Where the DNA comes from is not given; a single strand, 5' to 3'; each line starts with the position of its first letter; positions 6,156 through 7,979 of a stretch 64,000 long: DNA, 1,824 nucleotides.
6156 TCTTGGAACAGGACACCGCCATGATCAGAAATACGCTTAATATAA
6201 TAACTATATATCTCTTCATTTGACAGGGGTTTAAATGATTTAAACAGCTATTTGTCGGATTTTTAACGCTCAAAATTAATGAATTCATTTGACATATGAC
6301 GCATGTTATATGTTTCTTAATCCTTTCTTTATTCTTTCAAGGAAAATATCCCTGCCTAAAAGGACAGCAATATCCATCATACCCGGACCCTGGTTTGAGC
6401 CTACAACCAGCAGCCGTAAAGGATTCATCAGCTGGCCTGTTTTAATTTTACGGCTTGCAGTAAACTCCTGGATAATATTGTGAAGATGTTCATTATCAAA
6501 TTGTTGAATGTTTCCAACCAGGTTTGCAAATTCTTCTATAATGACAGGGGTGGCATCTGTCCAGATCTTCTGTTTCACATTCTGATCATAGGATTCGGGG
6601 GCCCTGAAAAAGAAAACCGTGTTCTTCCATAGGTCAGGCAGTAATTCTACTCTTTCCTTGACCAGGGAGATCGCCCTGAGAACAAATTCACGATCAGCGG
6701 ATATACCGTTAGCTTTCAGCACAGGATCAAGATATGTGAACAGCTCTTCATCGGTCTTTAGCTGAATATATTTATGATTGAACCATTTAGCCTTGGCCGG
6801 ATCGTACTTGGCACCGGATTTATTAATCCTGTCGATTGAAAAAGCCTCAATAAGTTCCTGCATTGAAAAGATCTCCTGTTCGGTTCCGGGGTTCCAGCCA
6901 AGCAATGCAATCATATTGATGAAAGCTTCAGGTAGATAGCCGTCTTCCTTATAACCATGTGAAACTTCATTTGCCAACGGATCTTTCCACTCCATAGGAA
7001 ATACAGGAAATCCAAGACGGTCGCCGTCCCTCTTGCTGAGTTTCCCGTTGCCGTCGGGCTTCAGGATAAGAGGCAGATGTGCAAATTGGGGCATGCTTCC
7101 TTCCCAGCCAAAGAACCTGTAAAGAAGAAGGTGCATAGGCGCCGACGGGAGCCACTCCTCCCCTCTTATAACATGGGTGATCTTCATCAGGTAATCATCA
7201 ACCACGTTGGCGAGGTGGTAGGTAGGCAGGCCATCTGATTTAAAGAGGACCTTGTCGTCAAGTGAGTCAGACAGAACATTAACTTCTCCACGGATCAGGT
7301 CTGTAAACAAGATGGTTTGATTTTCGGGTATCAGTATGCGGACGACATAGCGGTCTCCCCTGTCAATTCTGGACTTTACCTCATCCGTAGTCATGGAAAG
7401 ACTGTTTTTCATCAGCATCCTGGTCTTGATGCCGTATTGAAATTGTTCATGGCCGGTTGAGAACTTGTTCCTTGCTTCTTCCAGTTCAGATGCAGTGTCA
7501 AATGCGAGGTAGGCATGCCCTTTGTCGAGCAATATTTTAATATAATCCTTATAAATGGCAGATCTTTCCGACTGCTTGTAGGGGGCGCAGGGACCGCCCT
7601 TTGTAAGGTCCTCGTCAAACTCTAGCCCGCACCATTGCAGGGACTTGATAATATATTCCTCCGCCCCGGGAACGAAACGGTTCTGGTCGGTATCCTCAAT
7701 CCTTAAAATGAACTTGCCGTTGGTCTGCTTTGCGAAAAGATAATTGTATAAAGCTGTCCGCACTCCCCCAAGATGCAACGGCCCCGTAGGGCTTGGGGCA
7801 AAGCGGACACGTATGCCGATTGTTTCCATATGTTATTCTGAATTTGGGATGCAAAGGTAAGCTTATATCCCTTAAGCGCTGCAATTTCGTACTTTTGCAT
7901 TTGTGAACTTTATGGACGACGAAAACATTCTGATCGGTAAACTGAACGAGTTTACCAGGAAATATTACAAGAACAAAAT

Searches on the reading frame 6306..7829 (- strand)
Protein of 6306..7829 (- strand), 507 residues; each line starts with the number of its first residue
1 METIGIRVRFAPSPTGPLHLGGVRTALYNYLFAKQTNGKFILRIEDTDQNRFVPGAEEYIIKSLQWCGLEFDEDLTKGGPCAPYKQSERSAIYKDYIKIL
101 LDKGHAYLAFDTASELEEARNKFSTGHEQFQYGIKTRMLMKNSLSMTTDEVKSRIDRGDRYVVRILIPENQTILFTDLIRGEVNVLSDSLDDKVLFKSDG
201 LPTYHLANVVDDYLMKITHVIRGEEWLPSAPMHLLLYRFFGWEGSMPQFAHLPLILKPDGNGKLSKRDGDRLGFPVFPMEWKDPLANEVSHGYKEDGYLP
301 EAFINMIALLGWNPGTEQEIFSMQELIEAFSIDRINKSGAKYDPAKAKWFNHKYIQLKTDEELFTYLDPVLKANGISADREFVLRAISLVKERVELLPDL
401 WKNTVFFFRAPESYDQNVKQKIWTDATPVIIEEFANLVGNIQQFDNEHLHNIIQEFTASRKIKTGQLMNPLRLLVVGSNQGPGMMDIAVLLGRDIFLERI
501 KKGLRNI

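Call 63: search_protein_families(library=pfam, proteins=[window:6306-7829:-], max_evalue=0.000001)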
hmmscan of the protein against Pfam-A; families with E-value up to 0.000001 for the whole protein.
window:6306-7829:- (507 aa): 2 families
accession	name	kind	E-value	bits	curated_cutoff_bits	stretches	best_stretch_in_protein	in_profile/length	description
PF00749.27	tRNA-synt_1c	-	1.6e-90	303.7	23.4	1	6-347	2-312/314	tRNA synthetases class I (E and Q), catalytic domain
PF19269.4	Anticodon_2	-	1.8e-31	109.9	23.6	1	377-504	10-141/141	Anticodon binding domain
